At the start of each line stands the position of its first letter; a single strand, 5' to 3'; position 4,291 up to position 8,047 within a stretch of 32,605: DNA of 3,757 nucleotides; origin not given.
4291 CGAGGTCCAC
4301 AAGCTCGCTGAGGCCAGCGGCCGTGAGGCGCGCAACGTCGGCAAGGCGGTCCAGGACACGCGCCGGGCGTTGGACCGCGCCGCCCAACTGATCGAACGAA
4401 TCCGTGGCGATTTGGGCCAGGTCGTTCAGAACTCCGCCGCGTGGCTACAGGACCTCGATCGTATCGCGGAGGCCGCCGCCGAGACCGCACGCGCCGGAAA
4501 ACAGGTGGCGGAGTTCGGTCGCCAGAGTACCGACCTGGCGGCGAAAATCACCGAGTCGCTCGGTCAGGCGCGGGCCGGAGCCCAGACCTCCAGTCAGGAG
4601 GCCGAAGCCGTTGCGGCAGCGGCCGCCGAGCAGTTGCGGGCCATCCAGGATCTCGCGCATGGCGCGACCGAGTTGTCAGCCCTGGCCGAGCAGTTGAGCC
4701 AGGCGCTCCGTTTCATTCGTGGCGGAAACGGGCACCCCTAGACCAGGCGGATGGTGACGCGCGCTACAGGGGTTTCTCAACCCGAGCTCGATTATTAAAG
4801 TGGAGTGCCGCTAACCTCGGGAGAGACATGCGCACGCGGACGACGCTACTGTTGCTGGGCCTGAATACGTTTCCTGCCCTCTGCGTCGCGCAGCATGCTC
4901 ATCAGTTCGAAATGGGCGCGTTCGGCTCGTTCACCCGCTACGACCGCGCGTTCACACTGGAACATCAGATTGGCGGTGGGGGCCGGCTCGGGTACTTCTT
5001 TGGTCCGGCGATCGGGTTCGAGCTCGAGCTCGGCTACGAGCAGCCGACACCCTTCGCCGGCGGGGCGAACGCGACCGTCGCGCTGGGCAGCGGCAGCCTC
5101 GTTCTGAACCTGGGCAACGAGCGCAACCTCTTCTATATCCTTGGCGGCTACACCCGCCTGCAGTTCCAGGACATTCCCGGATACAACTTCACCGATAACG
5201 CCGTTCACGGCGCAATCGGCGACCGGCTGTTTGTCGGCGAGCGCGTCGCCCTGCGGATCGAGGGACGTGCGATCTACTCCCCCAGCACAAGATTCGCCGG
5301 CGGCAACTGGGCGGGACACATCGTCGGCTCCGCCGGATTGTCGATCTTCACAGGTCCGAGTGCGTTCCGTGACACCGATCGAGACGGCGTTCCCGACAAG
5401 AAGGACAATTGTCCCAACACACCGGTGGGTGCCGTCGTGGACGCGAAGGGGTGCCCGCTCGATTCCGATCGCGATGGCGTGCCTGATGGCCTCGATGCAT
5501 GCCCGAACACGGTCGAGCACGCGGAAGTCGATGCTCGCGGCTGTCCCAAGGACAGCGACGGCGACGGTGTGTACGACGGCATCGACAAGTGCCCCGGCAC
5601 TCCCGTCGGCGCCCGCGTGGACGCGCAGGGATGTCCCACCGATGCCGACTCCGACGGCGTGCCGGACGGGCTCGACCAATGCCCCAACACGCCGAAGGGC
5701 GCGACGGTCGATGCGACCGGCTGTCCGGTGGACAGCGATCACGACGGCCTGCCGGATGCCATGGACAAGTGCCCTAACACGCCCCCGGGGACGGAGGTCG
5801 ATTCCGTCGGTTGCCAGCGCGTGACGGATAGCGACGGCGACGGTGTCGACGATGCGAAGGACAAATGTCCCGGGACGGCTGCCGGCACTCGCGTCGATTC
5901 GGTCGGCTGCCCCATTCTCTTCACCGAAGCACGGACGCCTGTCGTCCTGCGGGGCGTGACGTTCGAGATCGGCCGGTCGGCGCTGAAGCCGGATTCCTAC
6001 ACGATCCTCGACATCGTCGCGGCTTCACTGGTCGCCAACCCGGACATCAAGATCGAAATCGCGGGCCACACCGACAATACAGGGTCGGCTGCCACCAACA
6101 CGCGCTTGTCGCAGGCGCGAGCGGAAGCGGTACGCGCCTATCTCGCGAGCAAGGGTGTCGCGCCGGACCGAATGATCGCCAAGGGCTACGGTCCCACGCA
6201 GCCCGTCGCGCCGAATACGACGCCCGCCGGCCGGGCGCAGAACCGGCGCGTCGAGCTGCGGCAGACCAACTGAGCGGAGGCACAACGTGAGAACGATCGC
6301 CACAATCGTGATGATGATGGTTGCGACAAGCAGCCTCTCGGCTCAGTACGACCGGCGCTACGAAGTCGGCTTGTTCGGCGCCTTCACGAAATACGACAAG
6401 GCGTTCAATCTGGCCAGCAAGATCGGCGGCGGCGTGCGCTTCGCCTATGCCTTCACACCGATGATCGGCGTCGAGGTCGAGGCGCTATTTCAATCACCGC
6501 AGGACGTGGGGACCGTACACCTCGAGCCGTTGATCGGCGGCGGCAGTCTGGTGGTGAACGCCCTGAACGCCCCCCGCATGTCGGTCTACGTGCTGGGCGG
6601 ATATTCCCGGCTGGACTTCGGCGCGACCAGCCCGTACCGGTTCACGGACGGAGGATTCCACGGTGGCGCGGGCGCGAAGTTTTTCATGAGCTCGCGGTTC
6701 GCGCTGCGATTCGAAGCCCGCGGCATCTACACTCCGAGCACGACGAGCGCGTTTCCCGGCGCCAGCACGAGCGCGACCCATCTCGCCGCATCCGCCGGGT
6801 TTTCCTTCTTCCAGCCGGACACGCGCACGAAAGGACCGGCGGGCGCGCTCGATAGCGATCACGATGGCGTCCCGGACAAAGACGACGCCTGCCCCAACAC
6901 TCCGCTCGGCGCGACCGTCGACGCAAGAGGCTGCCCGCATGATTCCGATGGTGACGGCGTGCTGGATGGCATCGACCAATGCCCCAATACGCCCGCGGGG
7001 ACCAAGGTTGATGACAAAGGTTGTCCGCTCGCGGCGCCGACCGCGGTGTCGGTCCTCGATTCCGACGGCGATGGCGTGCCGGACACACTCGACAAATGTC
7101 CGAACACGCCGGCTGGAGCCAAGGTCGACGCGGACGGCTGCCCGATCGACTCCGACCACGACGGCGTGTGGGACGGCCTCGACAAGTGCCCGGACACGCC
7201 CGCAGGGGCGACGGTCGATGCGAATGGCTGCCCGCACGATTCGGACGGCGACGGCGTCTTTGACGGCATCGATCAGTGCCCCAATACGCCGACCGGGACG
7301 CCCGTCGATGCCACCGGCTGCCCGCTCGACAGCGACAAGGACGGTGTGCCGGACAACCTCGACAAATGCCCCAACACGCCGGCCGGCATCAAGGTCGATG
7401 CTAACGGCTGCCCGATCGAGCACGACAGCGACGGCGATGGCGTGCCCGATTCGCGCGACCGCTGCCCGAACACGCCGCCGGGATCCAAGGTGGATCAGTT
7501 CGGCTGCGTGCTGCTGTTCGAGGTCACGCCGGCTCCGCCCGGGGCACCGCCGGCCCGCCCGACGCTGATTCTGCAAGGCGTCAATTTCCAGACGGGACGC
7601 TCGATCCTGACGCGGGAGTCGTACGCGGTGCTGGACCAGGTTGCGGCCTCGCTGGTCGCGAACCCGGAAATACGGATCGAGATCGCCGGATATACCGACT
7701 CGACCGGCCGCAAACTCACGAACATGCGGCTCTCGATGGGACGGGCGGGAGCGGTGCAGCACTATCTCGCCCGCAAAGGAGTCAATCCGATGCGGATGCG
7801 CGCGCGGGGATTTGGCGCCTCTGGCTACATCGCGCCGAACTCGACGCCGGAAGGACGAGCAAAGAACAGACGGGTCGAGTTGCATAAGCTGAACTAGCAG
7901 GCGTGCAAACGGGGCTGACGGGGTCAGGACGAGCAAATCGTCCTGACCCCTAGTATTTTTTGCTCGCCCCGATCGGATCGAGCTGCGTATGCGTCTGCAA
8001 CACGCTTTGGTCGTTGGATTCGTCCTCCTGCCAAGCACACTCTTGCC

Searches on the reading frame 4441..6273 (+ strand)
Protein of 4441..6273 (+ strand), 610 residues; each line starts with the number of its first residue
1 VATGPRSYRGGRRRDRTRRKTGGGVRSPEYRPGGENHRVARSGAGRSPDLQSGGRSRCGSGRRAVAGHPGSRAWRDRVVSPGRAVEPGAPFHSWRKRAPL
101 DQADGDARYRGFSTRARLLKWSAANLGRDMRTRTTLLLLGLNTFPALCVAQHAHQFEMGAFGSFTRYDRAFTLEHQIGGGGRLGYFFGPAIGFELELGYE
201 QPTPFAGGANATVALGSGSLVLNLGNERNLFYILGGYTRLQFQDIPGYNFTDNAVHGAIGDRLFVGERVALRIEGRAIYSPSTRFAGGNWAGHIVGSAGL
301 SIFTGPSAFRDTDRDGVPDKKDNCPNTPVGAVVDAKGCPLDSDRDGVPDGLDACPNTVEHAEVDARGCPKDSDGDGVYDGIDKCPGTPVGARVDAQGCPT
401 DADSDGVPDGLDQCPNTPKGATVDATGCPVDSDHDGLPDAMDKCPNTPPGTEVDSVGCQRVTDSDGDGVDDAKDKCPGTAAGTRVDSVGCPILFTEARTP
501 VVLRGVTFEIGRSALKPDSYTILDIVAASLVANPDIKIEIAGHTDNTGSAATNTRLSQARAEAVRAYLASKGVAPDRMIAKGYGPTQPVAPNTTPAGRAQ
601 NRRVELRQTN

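Call 42: search_protein_families(library=pfam, proteins=[window:4441-6273:+], max_evalue=0.0001)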
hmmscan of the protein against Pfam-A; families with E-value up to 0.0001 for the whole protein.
window:4441-6273:+ (610 aa): 4 families
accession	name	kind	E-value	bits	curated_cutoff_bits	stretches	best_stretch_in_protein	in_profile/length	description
PF00691.25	OmpA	-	3.8e-24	85.3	27.2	1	507-602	1-98/98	OmpA family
PF02412.23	TSP_3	-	1.7e-23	82.4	25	1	311-328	15-32/36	Thrombospondin type 3 repeat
PF13505.12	OMP_b-brl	-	7.8e-06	26.6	28.7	1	136-276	3-151/175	Outer membrane protein beta-barrel domain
PF05359.17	DUF748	-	5.1e-05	21.9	50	0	503-547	878-922/1037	Domain of Unknown Function (DUF748)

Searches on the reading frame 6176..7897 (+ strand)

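Call 42: search_protein_families(library=pfam, proteins=[window:6176-7897:+], max_evalue=0.0001)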
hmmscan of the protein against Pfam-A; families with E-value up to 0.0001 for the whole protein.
window:6176-7897:+ (573 aa): 3 families
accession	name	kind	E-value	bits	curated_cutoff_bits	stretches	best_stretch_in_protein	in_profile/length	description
PF02412.23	TSP_3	-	8e-26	89.9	25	0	295-312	15-32/36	Thrombospondin type 3 repeat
PF00691.25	OmpA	-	2.6e-19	69.8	27.2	1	471-565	2-98/98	OmpA family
PF13505.12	OMP_b-brl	-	1.1e-12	48.9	28.7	1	42-211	2-175/175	Outer membrane protein beta-barrel domain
